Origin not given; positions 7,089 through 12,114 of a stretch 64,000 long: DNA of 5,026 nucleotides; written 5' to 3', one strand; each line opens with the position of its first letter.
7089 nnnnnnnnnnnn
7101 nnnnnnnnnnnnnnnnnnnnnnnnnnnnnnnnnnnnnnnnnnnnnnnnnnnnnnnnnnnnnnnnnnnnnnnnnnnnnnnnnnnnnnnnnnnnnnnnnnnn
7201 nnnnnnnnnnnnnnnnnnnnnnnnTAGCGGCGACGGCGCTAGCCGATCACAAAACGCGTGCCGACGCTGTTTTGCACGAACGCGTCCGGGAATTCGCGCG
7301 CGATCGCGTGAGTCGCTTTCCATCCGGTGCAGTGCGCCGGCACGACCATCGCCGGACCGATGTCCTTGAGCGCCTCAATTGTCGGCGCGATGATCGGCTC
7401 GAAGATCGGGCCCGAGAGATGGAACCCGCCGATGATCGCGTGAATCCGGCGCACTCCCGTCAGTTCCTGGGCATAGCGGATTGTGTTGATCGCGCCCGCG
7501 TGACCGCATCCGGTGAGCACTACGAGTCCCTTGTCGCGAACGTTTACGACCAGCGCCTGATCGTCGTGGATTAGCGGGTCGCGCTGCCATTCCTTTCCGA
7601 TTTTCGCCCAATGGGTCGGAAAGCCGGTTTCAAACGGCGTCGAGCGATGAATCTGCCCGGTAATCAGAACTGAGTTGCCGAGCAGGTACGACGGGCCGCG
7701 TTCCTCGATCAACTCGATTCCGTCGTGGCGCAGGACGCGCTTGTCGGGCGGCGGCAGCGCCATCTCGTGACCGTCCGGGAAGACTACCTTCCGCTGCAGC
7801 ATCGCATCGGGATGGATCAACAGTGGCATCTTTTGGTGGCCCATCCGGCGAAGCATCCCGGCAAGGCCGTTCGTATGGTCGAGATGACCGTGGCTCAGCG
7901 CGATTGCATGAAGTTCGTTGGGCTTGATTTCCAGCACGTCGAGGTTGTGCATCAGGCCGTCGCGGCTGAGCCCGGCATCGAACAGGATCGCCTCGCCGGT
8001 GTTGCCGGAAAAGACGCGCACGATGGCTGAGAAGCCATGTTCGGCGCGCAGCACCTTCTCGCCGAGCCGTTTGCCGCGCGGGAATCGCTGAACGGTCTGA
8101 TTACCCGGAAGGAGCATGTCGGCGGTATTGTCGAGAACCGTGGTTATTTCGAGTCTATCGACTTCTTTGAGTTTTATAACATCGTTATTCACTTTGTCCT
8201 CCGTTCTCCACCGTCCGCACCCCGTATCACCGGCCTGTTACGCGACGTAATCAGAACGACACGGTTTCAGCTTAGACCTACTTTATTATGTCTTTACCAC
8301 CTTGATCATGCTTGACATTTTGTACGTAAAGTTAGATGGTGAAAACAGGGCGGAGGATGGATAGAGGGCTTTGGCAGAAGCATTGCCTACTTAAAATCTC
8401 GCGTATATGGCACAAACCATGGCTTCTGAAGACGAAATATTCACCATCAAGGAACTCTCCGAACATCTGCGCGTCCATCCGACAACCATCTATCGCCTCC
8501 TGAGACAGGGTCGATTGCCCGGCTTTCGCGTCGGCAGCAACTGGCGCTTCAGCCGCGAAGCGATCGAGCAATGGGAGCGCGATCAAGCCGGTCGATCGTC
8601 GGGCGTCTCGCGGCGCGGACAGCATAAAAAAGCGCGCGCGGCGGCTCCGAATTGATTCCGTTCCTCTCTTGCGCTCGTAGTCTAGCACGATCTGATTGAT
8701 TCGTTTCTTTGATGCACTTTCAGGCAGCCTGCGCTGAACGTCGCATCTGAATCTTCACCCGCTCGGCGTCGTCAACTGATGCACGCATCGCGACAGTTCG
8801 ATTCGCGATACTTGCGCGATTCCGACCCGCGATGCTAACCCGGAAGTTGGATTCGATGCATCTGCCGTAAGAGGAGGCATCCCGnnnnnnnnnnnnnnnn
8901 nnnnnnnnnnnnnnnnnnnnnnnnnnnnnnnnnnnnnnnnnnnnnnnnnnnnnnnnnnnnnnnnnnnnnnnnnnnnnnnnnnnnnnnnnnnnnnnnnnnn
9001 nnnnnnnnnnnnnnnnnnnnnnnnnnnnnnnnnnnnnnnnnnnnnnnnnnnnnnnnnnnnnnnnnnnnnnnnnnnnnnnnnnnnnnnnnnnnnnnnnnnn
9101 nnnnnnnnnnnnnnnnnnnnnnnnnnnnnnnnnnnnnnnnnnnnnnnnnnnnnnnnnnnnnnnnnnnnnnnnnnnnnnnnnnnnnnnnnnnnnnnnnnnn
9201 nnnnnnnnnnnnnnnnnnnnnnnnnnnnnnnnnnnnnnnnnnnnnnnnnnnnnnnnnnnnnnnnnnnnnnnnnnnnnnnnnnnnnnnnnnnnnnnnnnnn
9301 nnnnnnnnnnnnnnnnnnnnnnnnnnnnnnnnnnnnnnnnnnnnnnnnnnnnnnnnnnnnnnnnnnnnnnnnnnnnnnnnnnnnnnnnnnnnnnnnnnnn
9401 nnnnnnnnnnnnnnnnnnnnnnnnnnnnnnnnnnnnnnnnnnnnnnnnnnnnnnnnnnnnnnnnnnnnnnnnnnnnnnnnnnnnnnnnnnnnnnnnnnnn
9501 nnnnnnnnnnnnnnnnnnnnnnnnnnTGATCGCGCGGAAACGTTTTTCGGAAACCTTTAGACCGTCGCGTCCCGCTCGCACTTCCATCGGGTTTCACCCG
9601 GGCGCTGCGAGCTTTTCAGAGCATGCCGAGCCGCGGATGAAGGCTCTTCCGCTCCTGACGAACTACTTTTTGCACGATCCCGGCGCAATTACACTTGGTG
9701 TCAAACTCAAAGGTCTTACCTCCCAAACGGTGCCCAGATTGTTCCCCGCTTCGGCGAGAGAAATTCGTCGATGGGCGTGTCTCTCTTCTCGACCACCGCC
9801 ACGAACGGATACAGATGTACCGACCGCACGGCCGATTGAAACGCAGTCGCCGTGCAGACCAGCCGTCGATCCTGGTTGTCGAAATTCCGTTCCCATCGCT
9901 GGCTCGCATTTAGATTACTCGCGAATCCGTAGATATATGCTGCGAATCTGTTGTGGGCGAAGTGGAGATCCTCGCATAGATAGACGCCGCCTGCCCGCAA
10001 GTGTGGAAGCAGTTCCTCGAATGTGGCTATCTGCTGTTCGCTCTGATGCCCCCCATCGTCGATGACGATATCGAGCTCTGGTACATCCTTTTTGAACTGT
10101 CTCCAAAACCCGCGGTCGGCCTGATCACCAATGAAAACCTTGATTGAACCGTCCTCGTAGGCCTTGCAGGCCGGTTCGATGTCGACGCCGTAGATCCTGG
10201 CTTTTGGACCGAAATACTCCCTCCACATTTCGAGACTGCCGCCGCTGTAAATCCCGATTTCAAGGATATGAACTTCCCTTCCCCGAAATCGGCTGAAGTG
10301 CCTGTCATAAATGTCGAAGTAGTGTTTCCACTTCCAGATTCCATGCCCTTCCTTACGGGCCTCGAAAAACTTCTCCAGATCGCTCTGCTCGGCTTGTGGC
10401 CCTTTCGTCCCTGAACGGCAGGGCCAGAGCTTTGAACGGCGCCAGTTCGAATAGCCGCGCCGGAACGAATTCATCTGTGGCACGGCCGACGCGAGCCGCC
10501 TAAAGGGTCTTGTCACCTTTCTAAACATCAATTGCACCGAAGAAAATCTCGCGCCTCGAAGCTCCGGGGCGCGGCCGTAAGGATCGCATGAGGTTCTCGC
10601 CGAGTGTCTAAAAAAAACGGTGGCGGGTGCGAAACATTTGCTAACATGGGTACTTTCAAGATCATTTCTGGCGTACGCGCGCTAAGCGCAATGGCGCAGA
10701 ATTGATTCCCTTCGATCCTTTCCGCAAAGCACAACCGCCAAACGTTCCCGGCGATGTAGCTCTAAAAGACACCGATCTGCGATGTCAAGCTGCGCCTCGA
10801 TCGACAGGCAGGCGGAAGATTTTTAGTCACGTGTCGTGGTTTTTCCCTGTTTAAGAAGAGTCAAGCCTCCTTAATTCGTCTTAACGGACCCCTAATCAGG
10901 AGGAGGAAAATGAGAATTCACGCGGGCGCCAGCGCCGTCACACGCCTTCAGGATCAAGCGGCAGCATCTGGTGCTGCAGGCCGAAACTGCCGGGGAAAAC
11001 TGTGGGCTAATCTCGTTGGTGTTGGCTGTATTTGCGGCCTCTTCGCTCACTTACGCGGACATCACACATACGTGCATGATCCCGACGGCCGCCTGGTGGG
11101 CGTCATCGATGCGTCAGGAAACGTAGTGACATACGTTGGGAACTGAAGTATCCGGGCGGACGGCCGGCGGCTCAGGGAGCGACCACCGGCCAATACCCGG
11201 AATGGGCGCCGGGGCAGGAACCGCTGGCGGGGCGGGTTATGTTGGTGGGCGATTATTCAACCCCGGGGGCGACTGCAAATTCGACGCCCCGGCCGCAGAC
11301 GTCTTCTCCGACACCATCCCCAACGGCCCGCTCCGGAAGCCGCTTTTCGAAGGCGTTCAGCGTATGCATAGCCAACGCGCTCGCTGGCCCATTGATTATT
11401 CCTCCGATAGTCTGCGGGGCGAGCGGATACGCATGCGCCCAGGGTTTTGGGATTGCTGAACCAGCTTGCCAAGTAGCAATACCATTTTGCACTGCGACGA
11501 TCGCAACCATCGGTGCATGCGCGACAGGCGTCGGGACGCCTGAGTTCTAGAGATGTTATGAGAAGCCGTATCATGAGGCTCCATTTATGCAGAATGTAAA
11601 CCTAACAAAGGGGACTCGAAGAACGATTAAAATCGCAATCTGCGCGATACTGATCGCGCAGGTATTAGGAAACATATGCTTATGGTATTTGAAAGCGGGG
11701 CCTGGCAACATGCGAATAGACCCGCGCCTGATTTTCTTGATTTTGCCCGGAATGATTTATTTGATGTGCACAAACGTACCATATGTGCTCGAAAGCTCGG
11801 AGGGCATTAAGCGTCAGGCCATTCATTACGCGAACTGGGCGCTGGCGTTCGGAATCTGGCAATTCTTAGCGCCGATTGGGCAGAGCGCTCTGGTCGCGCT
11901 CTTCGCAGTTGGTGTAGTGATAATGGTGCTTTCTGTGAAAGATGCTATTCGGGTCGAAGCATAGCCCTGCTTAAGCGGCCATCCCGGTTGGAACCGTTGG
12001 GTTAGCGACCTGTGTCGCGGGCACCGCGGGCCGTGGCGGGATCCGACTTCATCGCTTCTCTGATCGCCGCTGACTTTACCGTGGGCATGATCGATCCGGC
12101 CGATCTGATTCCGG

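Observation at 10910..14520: Array of polymorphic-toxin-like C-terminal modules with cognate immunity-like genes, preceded by a YD-repeat fragment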

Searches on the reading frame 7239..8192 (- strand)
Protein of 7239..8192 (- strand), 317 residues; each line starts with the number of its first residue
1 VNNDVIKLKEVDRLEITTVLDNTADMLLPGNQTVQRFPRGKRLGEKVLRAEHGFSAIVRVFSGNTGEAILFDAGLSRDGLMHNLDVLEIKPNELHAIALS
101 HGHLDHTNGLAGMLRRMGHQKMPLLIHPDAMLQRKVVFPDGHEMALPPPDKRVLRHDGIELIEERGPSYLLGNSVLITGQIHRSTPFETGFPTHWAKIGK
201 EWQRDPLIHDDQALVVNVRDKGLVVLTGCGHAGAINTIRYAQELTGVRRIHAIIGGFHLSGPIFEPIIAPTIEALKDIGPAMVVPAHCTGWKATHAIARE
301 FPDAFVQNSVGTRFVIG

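Call 35: search_protein_families(library=pfam, max_evalue=0.00001, proteins=[window:7239-8192:-])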
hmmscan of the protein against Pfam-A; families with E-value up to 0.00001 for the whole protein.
window:7239-8192:- (317 aa): 2 families
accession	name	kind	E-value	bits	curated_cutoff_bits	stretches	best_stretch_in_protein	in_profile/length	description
PF00753.33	Lactamase_B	-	3.4e-08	34.1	22.7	1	58-144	11-94/196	Metallo-beta-lactamase superfamily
PF12706.13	Lactamase_B_2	-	8.5e-07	29.2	27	1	69-129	3-65/200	Beta-lactamase superfamily domain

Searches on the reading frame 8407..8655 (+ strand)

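Call 35: search_protein_families(library=pfam, max_evalue=0.00001, proteins=[window:8407-8655:+])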
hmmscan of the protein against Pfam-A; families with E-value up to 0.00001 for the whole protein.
window:8407-8655:+ (82 aa): 1 family
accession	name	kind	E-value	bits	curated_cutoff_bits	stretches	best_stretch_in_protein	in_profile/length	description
PF12728.13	HTH_17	-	2.5e-16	60.1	27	1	12-60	2-50/51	Helix-turn-helix domain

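Call 92: search_protein_families(library=padloc, max_evalue=0.01, proteins=[window:8407-8655:+])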
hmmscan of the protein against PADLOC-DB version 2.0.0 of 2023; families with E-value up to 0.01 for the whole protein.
window:8407-8655:+ (82 aa): 1 family
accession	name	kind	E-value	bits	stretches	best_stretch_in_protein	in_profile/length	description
PDLC04133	mad1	-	8.7e-13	46.4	1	10-60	4-54/60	mads_1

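Call 93: search_protein_families(library=phrogs, max_evalue=0.01, proteins=[window:8407-8655:+])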
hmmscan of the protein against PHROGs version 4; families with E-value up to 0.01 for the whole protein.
window:8407-8655:+ (82 aa): 12 families
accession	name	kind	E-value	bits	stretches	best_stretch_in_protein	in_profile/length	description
phrog_66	-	integration and excision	1e-14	56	1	2-78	84-161/412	excisionase and transcriptional regulator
phrog_6401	-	DNA, RNA and nucleotide metabolism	4.9e-10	40.1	1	5-56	3-55/64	DNA binding protein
phrog_1840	-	integration and excision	5.7e-09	37.3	1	12-59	7-55/90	excisionase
phrog_10045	-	DNA, RNA and nucleotide metabolism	2.8e-08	34.5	1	5-54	14-64/74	HTH DNA binding protein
phrog_15534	-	DNA, RNA and nucleotide metabolism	3.9e-08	34.7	1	3-59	35-90/93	HTH DNA binding protein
phrog_57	-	head and packaging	3.9e-06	27.8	1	2-70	3-73/199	terminase small subunit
phrog_7338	-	unknown function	5.4e-06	27.6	1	7-61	26-81/87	-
phrog_597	-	DNA, RNA and nucleotide metabolism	8.7e-06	26.9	1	3-79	104-183/200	DNA binding protein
phrog_2907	-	integration and excision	3.9e-05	25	1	8-55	3-55/117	excisionase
phrog_25665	-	integration and excision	0.00018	22.6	1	8-53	22-67/93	excisionase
phrog_668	-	DNA, RNA and nucleotide metabolism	0.00024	21.8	1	6-60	58-113/181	HTH DNA binding protein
phrog_25262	-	unknown function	0.0059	17.6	1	5-59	28-83/106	-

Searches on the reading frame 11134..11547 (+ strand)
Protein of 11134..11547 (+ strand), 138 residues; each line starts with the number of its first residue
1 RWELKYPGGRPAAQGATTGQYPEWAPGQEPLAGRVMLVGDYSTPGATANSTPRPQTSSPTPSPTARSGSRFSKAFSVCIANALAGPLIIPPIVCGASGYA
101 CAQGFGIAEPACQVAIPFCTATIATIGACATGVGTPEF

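Call 76: search_solved_structures(query=window:11134-11547:+, max_evalue=10)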
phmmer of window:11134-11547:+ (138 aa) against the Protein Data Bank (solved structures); distinct sequences matched with E-value up to 10: 2.
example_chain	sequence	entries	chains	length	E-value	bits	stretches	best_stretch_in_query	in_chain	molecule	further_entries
6q5u_N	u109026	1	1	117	0.14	15.6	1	9-80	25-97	Infectivity Protein (P16)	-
1w8x_P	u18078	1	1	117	0.25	14.8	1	9-75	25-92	PROTEIN P16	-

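Call 92: search_protein_families(library=padloc, max_evalue=0.01, proteins=[window:11134-11547:+])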
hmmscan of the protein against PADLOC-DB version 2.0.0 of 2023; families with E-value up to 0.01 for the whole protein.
window:11134-11547:+ (138 aa): 0 families

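Call 93: search_protein_families(library=phrogs, max_evalue=0.01, proteins=[window:11134-11547:+])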
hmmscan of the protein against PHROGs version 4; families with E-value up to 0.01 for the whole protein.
window:11134-11547:+ (138 aa): 0 families

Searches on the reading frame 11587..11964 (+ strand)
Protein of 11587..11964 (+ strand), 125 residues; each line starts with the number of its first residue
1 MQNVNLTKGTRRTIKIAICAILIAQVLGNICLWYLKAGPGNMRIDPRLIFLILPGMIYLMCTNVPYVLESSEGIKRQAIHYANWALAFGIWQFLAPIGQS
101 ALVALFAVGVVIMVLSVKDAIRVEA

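Call 5: search_protein_families(library=pfam, max_evalue=1, proteins=[window:11587-11964:+])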
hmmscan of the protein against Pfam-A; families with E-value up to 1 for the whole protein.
window:11587-11964:+ (125 aa): 0 families

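Call 6: search_protein_families(library=ncbifam, max_evalue=1, proteins=[window:11587-11964:+])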
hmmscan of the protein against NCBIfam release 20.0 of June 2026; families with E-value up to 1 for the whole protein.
window:11587-11964:+ (125 aa): 1 family
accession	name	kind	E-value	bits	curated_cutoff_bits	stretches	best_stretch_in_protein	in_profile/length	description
NF045656.1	MeththiolMtaseMddA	equivalog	0.0097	15.2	270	1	62-116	84-136/238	methanethiol S-methyltransferase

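Call 69: list_cluster_members(proteins=[P0004, window:11587-11961:+, window:10910-11143:+, P0001])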
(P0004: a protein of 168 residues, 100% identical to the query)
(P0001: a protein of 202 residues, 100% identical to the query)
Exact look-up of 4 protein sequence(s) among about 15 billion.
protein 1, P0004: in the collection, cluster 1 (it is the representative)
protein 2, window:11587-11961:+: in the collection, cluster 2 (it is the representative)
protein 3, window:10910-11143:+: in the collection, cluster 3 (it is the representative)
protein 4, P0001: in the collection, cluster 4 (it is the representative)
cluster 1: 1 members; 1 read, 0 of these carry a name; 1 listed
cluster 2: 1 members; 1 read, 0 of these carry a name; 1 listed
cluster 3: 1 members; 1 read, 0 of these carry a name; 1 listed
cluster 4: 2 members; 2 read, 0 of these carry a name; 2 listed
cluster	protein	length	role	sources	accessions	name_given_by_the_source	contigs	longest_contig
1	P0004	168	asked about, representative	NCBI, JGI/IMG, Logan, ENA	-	-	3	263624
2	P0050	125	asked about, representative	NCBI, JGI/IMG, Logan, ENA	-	-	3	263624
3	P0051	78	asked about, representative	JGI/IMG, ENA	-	-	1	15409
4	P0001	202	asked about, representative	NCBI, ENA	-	-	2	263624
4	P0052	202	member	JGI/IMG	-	-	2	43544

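Call 92: search_protein_families(library=padloc, max_evalue=0.01, proteins=[window:11587-11964:+])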
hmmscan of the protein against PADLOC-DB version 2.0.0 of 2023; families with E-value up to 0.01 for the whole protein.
window:11587-11964:+ (125 aa): 0 families

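Call 93: search_protein_families(library=phrogs, max_evalue=0.01, proteins=[window:11587-11964:+])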
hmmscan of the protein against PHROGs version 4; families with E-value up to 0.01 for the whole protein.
window:11587-11964:+ (125 aa): 0 families
